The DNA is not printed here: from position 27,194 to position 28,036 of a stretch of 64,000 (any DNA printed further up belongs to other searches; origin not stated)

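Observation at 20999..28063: Three tandem paralogs share a ~175-aa N-terminal domain I cannot assign to any known family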

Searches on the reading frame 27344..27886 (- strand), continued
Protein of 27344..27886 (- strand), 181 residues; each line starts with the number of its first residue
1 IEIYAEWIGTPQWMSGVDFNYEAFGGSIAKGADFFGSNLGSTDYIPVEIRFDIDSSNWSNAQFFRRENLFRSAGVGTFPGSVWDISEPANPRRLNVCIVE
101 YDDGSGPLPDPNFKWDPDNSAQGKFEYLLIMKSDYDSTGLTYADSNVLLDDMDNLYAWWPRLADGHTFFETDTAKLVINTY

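Call 46: find_related_loci(query=A2, collection=genome_contigs, flank=6000)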
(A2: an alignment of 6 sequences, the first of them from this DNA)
Query A2 (181 aa) in genome_contigs; peptide patterns used: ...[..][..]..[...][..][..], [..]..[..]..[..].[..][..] (x = any residue, [..] = any of these).
63 stretches matched a pattern; 38 encode a relative of the query (tblastn E <= 1e-3); 37 distinct loci.
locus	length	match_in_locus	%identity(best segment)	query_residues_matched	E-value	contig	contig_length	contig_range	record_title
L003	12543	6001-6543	83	1-181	9e-103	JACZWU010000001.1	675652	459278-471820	MAG: Candidatus Zixiibacteriota bacterium isolate B21T1B10 B21T1B10_NODE1, whole genome shotgun sequence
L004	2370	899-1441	81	1-181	2e-105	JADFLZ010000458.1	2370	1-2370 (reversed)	MAG: Candidatus Zixiibacteriota bacterium isolate B55T3L14 B55T3L14_NODE61525, whole genome shotgun sequence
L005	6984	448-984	72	1-181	5e-85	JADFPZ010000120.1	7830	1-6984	MAG: Candidatus Zixiibacteriota bacterium isolate B77T1B8 B77T1B8_NODE19822, whole genome shotgun sequence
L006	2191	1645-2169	66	3-178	2e-76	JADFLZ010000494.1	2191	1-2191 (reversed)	MAG: Candidatus Zixiibacteriota bacterium isolate B55T3L14 B55T3L14_NODE69424, whole genome shotgun sequence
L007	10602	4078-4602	68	3-178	2e-76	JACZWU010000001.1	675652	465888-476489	MAG: Candidatus Zixiibacteriota bacterium isolate B21T1B10 B21T1B10_NODE1, whole genome shotgun sequence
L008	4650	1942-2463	65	3-178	3e-73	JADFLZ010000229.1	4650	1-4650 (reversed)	MAG: Candidatus Zixiibacteriota bacterium isolate B55T3L14 B55T3L14_NODE20777, whole genome shotgun sequence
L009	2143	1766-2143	68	3-130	1e-56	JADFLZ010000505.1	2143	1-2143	MAG: Candidatus Zixiibacteriota bacterium isolate B55T3L14 B55T3L14_NODE71822, whole genome shotgun sequence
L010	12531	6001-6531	51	2-181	5e-54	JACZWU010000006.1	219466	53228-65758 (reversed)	MAG: Candidatus Zixiibacteriota bacterium isolate B21T1B10 B21T1B10_NODE13, whole genome shotgun sequence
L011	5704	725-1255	49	2-181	1e-53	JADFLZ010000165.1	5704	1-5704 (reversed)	MAG: Candidatus Zixiibacteriota bacterium isolate B55T3L14 B55T3L14_NODE14528, whole genome shotgun sequence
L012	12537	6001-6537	49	2-181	3e-52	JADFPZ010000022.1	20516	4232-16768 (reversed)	MAG: Candidatus Zixiibacteriota bacterium isolate B77T1B8 B77T1B8_NODE4322, whole genome shotgun sequence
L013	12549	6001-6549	48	3-181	1e-51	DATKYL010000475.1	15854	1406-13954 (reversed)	MAG TPA_asm: Acidobacteriota bacterium isolate SMAG_U14218 k141_1941403, whole genome shotgun sequence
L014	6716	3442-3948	51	7-181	4e-51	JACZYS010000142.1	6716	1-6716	MAG: Candidatus Zixiibacteriota bacterium isolate B27T1B8 B27T1B8_NODE24760, whole genome shotgun sequence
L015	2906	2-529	49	5-181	2e-51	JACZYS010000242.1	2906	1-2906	MAG: Candidatus Zixiibacteriota bacterium isolate B27T1B8 B27T1B8_NODE79950, whole genome shotgun sequence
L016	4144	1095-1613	48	2-178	1e-50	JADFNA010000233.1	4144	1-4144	MAG: Candidatus Zixiibacteriota bacterium isolate B60T1B5 B60T1B5_NODE40355, whole genome shotgun sequence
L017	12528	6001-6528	49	2-181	2e-50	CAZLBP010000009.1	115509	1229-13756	MAG TPA_asm: uncultured Ignavibacteriales bacterium isolate SRP141376_co3_222 genome assembly, contig: NODE_259_length_1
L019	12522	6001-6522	46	2-180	2e-48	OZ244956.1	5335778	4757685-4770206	MAG: Rhodothermales bacterium isolate 15077258-f85a-4161-b90e-b328002e090c genome assembly, chromosome: 1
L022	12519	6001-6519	47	2-178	3e-47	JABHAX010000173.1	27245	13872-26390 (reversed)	MAG: Candidatus Neomarinimicrobiota bacterium isolate SI036_bin66 k141_964637, whole genome shotgun sequence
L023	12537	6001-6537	43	2-181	1e-45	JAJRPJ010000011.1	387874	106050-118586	MAG: Candidatus Zixiibacteriota bacterium isolate Dive100_bin1.50 k141_247492, whole genome shotgun sequence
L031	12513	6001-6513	48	2-178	9e-41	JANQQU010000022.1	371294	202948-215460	MAG: Calditrichia bacterium isolate IP29b_bin.38 k99_2753462, whole genome shotgun sequence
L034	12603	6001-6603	37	13-177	1e-30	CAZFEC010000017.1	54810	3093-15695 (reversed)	MAG TPA_asm: uncultured Bacteroidia bacterium isolate SRP077602_co7_480 genome assembly, contig: NODE_2500_length_54810_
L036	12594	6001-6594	35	13-172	4e-27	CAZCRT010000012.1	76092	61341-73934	MAG TPA_asm: uncultured Bacteroidia bacterium isolate binchicken_co141_55 genome assembly, contig: NODE_1250_length_7609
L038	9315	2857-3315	35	12-159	4e-22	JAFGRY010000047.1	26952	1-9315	MAG: bacterium isolate Zod_Metabat.86 k87_14315975, whole genome shotgun sequence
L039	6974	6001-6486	37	12-166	4e-21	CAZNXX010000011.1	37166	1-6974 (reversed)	MAG TPA_asm: uncultured bacterium isolate SRP192927_co6_52 genome assembly, contig: NODE_1867_length_37166_cov_10.767239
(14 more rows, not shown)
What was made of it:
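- Tried and rejected: The 6-sequence alignment A2 worked (call 46), but it biases the recovered loci towards close relatives.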

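Call 49: search_protein_families(library=pfam, proteins=[L019:5704-8085:+, L031:5752-8070:+, L022:5869-8067:+, L017:5713-8022:+, L013:5833-8277:+, L034:3901-7005:+, L038:733-3771:+, L012:5791-8241:+, L023:5716-8022:+, L007:3928-6468:+], max_evalue=0.01)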
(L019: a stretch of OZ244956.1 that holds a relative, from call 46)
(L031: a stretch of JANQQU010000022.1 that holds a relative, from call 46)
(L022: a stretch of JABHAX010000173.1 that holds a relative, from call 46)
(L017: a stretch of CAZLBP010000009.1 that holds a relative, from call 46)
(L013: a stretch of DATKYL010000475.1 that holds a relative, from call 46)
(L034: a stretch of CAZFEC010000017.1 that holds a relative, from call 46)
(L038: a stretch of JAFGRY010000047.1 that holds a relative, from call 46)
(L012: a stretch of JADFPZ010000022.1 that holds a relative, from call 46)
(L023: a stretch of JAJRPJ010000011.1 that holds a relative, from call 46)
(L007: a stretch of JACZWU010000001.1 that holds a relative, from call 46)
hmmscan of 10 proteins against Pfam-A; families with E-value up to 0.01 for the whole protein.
L019:5704-8085:+ (794 aa): 4 families
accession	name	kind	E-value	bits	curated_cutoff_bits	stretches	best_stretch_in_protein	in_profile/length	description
PF08309.17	LVIVD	-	1.4e-14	53.5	20.2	1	617-651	8-42/42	LVIVD repeat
PF09826.15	Beta_propel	-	0.0031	16.9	22.4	0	448-488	90-128/495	Beta propeller domain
PF00041.27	fn3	-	0.0068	17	25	0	287-360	15-83/84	Fibronectin type III domain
PF18962.6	Por_Secre_tail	-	0.0073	17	27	0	709-775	1-64/75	Secretion system C-terminal sorting domain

L031:5752-8070:+ (773 aa): 5 families
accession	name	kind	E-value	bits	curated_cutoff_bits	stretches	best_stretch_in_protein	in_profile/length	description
PF08309.17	LVIVD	-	2e-20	72.3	20.2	2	602-635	9-42/42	LVIVD repeat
PF18962.6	Por_Secre_tail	-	3.2e-10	40.6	27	1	695-770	2-74/75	Secretion system C-terminal sorting domain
PF13860.13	FlgD_ig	-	7e-05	23.2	27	1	714-753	24-68/79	FlgD Ig-like domain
PF13585.12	CHU_C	-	0.00019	21.9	27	1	715-761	29-74/86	CHU_C Type IX secretion signal domain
PF09826.15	Beta_propel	-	0.0079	15.5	22.4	0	417-451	312-348/495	Beta propeller domain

L022:5869-8067:+ (733 aa): 4 families
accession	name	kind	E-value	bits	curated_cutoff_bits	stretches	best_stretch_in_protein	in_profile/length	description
PF08309.17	LVIVD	-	1.2e-16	60.2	20.2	2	558-592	8-42/42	LVIVD repeat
PF13860.13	FlgD_ig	-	4.5e-08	33.4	27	1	670-719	25-74/79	FlgD Ig-like domain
PF18962.6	Por_Secre_tail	-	6.8e-07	29.9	27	1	650-730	2-74/75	Secretion system C-terminal sorting domain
PF23389.1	Beta-prop_WDR19_1st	-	0.0041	16.6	27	0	347-521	152-322/325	WDR19 first beta-propeller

L017:5713-8022:+ (770 aa): 1 family
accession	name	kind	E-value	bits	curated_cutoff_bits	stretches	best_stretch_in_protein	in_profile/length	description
PF08309.17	LVIVD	-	6e-17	61.1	20.2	2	472-510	4-40/42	LVIVD repeat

L013:5833-8277:+ (815 aa): 0 families

L034:3901-7005:+ (1035 aa): 0 families

L038:733-3771:+ (1013 aa): 0 families

L012:5791-8241:+ (817 aa): 2 families
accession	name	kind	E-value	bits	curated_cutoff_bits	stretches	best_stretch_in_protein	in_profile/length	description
PF08309.17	LVIVD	-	5.2e-13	48.5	20.2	3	449-487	4-40/42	LVIVD repeat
PF00404.24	Dockerin_1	-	1.4e-06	28.8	22.9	1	669-717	1-50/57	Dockerin type I domain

L023:5716-8022:+ (769 aa): 1 family
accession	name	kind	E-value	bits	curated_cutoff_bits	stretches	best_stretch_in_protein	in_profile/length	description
PF08309.17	LVIVD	-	8.7e-14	51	20.2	3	509-544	3-38/42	LVIVD repeat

L007:3928-6468:+ (847 aa): 3 families
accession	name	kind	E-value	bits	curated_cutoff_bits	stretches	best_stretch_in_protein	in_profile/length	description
PF13517.12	FG-GAP_3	-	4.9e-46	155.6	26.9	6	551-612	1-61/61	FG-GAP-like repeat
PF01839.29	FG-GAP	-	6.2e-12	45.6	22.1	3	646-673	5-37/37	FG-GAP repeat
PF13205.12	Big_5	-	1.6e-07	32.5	23.6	1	318-415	7-103/105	Bacterial Ig-like domain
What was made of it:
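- On Fibronectin type III (the segment after the N-domain): There is a weak Pfam fn3 hit in the Rhodothermales homologue (call 49).
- Closest known: Choice-of-anchor B / LVIVD-repeat surface proteins. Same: As the family name implies, the same protein body carries different C-terminal anchors in different lineages: dockerin in Zixibacteria and a T9SS sorting domain elsewhere (call 49).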

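Call 50: search_protein_families(library=ncbifam, proteins=[L034:3901-7005:+, L038:733-3771:+, L013:5833-8277:+, P0034, P0057, P0028, P0127, P0162], max_evalue=0.01)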
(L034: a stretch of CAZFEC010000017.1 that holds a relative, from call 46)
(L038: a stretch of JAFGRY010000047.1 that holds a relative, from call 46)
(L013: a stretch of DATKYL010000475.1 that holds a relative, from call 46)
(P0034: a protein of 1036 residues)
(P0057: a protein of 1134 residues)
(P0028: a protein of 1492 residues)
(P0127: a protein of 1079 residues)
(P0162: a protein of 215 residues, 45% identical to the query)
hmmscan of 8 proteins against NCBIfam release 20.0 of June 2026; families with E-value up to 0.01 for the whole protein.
L034:3901-7005:+ (1035 aa): 2 families
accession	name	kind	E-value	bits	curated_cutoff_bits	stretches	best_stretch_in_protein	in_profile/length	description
NF033707.1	T9SS_sortase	equivalog_domain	0.0027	15.4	420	1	929-1011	995-1075/1095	type IX secretion system sortase PorU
NF052228.1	T9SS_PorZ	equivalog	0.0088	14.5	260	0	921-1015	661-744/757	type IX secretion system anionic LPS delivery protein PorZ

L038:733-3771:+ (1013 aa): 2 families
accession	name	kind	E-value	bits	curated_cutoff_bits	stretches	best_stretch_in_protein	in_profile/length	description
NF052228.1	T9SS_PorZ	equivalog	1.9e-08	33.2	260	1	907-1006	666-757/757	type IX secretion system anionic LPS delivery protein PorZ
TIGR04183.1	Por_Secre_tail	domain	8.5e-05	22.5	23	1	916-1002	1-69/72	T9SS type A sorting domain-containing protein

L013:5833-8277:+ (815 aa): 0 families

P0034 (1036 aa): 1 family
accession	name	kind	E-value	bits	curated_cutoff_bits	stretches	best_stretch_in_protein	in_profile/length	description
NF033707.1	T9SS_sortase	equivalog_domain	2.3e-05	22.2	420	1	967-1032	1025-1094/1095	type IX secretion system sortase PorU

P0057 (1134 aa): 9 families
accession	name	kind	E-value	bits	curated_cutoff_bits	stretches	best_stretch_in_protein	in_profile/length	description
TIGR04183.1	Por_Secre_tail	domain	8.1e-11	41.8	23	1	1051-1131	2-70/72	T9SS type A sorting domain-containing protein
NF033707.1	T9SS_sortase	equivalog_domain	2.6e-09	35.3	420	1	1049-1121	1000-1077/1095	type IX secretion system sortase PorU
NF041940.1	choice_anch_X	domain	5.3e-06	26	25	1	565-591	1-27/37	choice-of-anchor X domain-containing protein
NF052323.1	T9SSA_dep_M6i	equivalog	0.00043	18.3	600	1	1049-1123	959-1028/1043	T9SS-dependent M6-like inactivated metalloprotease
NF052228.1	T9SS_PorZ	equivalog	0.0005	18.6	260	1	1034-1123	659-744/757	type IX secretion system anionic LPS delivery protein PorZ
NF005176.1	PRK06655.1-1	equivalog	0.00058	19.8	230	1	1067-1121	95-149/197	flagellar hook assembly protein FlgD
NF009276.0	PRK12633.1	equivalog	0.0022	17.7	383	1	1069-1123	129-183/234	flagellar basal body rod modification protein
NF009277.0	PRK12634.1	equivalog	0.0037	17.4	333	1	1067-1121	120-174/221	flagellar basal body rod modification protein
NF038113.1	T9SSA_dep_M36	equivalog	0.0054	14.9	885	1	1049-1131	794-867/869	T9SS-dependent M36 family metallopeptidase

P0028 (1492 aa): 5 families
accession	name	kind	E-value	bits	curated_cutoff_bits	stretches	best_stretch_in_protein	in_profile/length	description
NF041381.1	XopAC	subfamily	8.9e-15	54.3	450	2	287-411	70-193/451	XopAC/AvrAC family type III secretion system effector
NF041400.1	XopAE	equivalog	1.4e-14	53.9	600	2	259-375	89-204/478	type III secretion system effector XopAE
NF047464.1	FibnectbindLIC11051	equivalog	1.5e-12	46.8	1000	1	263-411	492-637/685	LIC_11051 family fibronectin-binding protein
NF041351.1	XopL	equivalog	2.3e-06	26.6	500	1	274-364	167-256/497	type III secretion system leucine-rich repeat domain-containing effector XopL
NF033190.2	inl_like_NEAT_1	exception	0.0013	17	1275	0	348-413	256-319/754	NEAT domain-containing leucine-rich repeat protein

P0127 (1079 aa): 1 family
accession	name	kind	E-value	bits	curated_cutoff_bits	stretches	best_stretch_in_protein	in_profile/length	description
NF047854.1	LIC10774_subfam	equivalog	0.004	16.1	380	1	753-800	57-104/358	LIC10774/LIC10365 family surface protein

P0162 (215 aa): 0 families
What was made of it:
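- On Any NCBIfam family, including the choice-of-anchor set (N-domain): Stand-alone member P0162 has no hit (call 50).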

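Call 51: find_encoding_contigs(protein=P0172, flank=8000, max_places=2)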
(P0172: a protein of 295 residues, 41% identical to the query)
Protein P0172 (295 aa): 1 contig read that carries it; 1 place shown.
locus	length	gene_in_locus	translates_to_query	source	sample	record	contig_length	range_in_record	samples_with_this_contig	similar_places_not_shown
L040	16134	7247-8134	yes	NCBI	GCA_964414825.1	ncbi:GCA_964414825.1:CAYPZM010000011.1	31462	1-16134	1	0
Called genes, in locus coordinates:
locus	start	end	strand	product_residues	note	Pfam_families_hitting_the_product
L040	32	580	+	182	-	PF10502:Peptidase_S26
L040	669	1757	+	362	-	PF04055:Radical_SAM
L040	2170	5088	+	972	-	PF13620:CarboxypepD_reg, PF13715:CarbopepD_reg_2, PF07715:Plug (weak), PF00593:TonB_dep_Rec_b-barrel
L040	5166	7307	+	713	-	-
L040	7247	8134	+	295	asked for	-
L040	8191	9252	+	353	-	PF19572:PorV (faint)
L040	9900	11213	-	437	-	PF05569:Peptidase_M56, PF13103:TonB_2 (weak), PF03544:TonB_C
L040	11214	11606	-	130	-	PF03965:Penicillinase_R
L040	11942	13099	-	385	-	-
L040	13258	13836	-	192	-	PF00255:GSHPx, PF00578:AhpC-TSA (faint)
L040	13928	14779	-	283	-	PF00800:PDT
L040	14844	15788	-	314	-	-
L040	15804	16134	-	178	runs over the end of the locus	PF00027:cNMP_binding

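Call 52: find_encoding_contigs(protein=P0161, flank=8000, max_places=2)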
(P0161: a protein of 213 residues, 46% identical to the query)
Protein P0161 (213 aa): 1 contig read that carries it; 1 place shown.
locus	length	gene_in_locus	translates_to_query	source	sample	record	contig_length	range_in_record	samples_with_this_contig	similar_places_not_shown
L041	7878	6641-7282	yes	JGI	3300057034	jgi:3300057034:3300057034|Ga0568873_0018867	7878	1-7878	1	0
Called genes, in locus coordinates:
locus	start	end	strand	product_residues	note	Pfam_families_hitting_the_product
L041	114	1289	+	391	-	PF00155:Aminotran_1_2, PF00266:Aminotran_5, PF01041:DegT_DnrJ_EryC1, PF01053:Cys_Met_Meta_PP (weak)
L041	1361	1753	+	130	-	-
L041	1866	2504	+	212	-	PF00440:TetR_N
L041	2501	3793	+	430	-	PF13650:Asp_protease_2 (weak), PF13180:PDZ_2, PF00595:PDZ, PF17820:PDZ_6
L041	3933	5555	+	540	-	PF13860:FlgD_ig (faint)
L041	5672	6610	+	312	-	-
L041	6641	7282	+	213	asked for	-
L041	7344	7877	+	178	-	?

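Call 53: find_encoding_contigs(protein=P0168, flank=8000, max_places=2)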
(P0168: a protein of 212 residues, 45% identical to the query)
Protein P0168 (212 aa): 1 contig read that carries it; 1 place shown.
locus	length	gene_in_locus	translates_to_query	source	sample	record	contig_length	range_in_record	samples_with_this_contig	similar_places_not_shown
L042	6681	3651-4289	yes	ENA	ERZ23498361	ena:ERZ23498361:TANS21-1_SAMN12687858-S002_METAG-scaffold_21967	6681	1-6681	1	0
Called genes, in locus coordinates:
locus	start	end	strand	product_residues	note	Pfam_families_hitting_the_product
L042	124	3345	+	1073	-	PF13860:FlgD_ig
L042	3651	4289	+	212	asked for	-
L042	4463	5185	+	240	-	PF23023:Anti-Pycsar_Apyc1 (weak), PF00753:Lactamase_B, PF12706:Lactamase_B_2 (weak)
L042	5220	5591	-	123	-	-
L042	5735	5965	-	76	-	-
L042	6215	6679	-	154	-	?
